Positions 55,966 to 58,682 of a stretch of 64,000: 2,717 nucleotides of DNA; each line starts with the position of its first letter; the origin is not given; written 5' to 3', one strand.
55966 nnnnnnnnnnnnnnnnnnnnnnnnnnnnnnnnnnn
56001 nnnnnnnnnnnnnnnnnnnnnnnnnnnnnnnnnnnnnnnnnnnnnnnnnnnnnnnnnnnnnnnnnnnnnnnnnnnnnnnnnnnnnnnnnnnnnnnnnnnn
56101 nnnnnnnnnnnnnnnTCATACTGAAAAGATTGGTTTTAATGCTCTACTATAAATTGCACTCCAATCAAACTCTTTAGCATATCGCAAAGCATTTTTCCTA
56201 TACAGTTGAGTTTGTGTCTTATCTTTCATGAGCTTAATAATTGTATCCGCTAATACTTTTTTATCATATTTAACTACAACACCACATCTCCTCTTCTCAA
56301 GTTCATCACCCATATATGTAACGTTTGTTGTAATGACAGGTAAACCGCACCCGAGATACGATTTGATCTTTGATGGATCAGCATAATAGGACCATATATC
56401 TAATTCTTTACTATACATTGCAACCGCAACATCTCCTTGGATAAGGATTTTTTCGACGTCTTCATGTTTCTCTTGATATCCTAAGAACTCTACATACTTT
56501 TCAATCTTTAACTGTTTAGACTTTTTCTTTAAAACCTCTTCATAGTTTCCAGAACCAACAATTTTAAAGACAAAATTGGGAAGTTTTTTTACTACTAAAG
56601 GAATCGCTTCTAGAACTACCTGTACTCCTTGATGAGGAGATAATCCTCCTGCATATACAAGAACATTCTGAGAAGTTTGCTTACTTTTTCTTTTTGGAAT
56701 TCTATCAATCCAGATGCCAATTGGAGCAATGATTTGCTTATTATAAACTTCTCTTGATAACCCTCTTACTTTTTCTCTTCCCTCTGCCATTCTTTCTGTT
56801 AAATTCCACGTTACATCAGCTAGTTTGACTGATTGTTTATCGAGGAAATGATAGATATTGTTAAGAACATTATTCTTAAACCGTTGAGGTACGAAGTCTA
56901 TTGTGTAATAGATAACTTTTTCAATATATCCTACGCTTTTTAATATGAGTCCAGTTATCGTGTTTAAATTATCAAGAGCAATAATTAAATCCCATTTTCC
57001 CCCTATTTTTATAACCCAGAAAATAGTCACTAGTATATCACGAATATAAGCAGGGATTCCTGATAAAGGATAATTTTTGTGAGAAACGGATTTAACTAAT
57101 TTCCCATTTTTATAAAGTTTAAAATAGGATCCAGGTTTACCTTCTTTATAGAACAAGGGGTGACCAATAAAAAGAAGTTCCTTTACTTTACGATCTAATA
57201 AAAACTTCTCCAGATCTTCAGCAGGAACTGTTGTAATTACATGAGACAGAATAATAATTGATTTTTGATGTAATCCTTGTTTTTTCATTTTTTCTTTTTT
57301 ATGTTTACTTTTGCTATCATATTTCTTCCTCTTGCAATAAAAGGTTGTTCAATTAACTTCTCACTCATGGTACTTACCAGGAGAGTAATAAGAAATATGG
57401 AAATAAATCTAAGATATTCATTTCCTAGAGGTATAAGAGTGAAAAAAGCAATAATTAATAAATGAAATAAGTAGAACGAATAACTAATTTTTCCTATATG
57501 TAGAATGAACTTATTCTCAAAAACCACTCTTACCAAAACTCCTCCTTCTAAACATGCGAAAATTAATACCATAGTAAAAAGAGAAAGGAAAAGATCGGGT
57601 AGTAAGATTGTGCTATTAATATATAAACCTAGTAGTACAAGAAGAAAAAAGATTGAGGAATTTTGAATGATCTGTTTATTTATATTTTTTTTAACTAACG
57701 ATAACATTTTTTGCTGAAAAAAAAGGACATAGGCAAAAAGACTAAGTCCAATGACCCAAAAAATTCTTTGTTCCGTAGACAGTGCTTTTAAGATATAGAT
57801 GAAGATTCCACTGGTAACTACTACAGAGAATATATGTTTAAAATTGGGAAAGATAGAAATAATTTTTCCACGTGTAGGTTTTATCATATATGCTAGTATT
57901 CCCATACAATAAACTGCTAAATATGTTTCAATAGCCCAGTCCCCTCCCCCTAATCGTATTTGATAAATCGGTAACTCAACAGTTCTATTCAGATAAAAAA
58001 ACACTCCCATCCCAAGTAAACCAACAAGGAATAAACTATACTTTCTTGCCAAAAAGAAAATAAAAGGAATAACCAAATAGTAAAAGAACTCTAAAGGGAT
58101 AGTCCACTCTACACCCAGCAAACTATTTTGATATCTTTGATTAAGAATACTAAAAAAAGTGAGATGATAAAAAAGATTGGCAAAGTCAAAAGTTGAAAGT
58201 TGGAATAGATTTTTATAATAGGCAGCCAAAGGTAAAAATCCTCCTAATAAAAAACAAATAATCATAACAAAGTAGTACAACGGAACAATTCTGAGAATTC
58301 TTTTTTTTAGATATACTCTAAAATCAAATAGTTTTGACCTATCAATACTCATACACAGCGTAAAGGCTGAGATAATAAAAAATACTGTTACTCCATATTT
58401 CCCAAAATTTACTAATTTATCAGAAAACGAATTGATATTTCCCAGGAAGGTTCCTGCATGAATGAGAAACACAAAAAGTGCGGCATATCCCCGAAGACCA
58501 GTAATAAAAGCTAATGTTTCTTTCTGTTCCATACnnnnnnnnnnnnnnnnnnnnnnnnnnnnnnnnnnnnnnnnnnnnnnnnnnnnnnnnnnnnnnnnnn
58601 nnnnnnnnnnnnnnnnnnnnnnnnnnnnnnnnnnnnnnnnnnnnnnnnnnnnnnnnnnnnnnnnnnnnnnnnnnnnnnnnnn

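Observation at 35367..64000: ~29 kb glycan-assembly supercluster dominated by GT-C membrane enzymes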

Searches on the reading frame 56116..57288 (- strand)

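Call 4: search_protein_families(library=pfam, proteins=[window:56116-57288:-], max_evalue=0.01)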
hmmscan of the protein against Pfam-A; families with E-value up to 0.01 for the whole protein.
window:56116-57288:- (390 aa): 2 families
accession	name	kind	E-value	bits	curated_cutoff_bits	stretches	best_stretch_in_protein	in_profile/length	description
PF00534.26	Glycos_transf_1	-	1.1e-22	80.8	26.4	1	196-367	4-169/172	Glycosyl transferases group 1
PF13692.12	Glyco_trans_1_4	-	4.9e-21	75.9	27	1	208-356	2-142/142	Glycosyl transferases group 1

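Call 26: search_protein_families(library=ncbifam, proteins=[window:56116-57288:-], max_evalue=0.00001)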
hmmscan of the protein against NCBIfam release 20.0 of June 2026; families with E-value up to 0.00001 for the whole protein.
window:56116-57288:- (390 aa): 15 families
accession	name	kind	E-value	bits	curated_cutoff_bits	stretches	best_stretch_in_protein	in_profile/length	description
NF007640.0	PRK10307.1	subfamily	9e-12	44.6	276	1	206-373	228-389/411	WcaI family glycosyltransferase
TIGR04005.1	wcaL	equivalog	1.3e-10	40.7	537.6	1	100-379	120-395/406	colanic acid biosynthesis glycosyltransferase WcaL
NF041876.1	EPS_EpsE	equivalog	2.7e-10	40.1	400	1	163-365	168-370/389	exopolysaccharide biosynthesis GT4 family glycosyltransferase EpsE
TIGR04063.1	stp3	hypoth_equivalog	4.8e-10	38.9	442.05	1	206-378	212-383/397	TIGR04063 family PEP-CTERM/XrtA system glycosyltransferase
NF038295.1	EPS_HpsP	equivalog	2.1e-09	36.9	550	1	181-384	174-381/388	hormogonium polysaccharide biosynthesis glycosyltransferase HpsP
NF046085.1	XrtY_assoc_Gly1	equivalog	3.3e-09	36.1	400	1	201-378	203-372/387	XrtY-associated glycosyltransferase XYAG1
TIGR04157.1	glyco_rSAM_CFB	subfamily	3.9e-09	36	400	1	206-379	226-398/406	TIGR04157 family glycosyltransferase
TIGR03449.1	mycothiol_MshA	equivalog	4.4e-09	35.7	462.5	1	205-379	218-392/406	D-inositol-3-phosphate glycosyltransferase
NF047880.1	glyco_SdgA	exception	4.7e-09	35.3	800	1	201-380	309-480/488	serine-aspartate repeat adhesin O-glycosyltransferase SdgA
TIGR03999.1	thiol_BshA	equivalog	1.1e-08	34.4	273.7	1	203-379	195-362/375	N-acetyl-alpha-D-glucosaminyl L-malate synthase BshA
NF041010.1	glycosy_Agl16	equivalog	1.4e-08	34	575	1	201-383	173-344/352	glycosylation protein Agl16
NF050056.1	ProtGlycPglH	equivalog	5e-07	29.1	600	1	201-386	173-349/354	GalNAc-alpha-(1->4)-GalNAc-alpha-(1->3)-diNAcBac-PP-undecaprenol alpha-1,4-N-acetyl-D-galactosaminyltransferase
TIGR03088.1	stp2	hypoth_equivalog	1.1e-06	28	409.05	1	209-378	196-361/374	TIGR03088 family PEP-CTERM/XrtA system glycosyltransferase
NF038255.1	exopoly_VpsD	equivalog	1.3e-06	27.6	300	1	186-363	182-353/381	VpsD family glycosyltransferase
NF007396.0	PRK09922.1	equivalog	6.1e-06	25.3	385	1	186-290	163-264/361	lipopolysaccharide 1,6-galactosyltransferase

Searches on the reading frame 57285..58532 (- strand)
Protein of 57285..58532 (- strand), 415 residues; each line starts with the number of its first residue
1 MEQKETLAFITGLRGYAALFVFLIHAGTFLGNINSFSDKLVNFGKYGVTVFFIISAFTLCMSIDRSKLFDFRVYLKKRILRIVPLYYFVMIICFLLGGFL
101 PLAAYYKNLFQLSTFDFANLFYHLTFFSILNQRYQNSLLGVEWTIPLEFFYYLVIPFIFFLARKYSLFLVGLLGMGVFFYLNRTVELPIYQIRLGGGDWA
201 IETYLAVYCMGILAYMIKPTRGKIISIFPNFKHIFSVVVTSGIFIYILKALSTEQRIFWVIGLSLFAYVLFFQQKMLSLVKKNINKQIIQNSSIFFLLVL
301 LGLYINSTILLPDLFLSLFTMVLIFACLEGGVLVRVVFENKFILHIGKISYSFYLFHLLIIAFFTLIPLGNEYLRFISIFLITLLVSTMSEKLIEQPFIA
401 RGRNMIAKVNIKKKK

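Call 4: search_protein_families(library=pfam, proteins=[window:57285-58532:-], max_evalue=0.01)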
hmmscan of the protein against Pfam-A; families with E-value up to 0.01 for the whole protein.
window:57285-58532:- (415 aa): 1 family
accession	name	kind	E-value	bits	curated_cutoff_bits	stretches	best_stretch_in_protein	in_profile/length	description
PF01757.29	Acyl_transf_3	-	3.3e-20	72.9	31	1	8-388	2-322/326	Acyltransferase domain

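Call 11: search_protein_families(library=ncbifam, proteins=[window:57285-58532:-], max_evalue=1)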
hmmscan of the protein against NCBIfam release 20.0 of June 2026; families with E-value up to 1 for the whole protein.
window:57285-58532:- (415 aa): 1 family
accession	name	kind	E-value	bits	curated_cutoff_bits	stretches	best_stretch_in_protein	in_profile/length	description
NF058601.1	ActlTfSucTMsmeg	equivalog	0.24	9.7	1275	1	340-402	320-384/723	acetyltransferase SucT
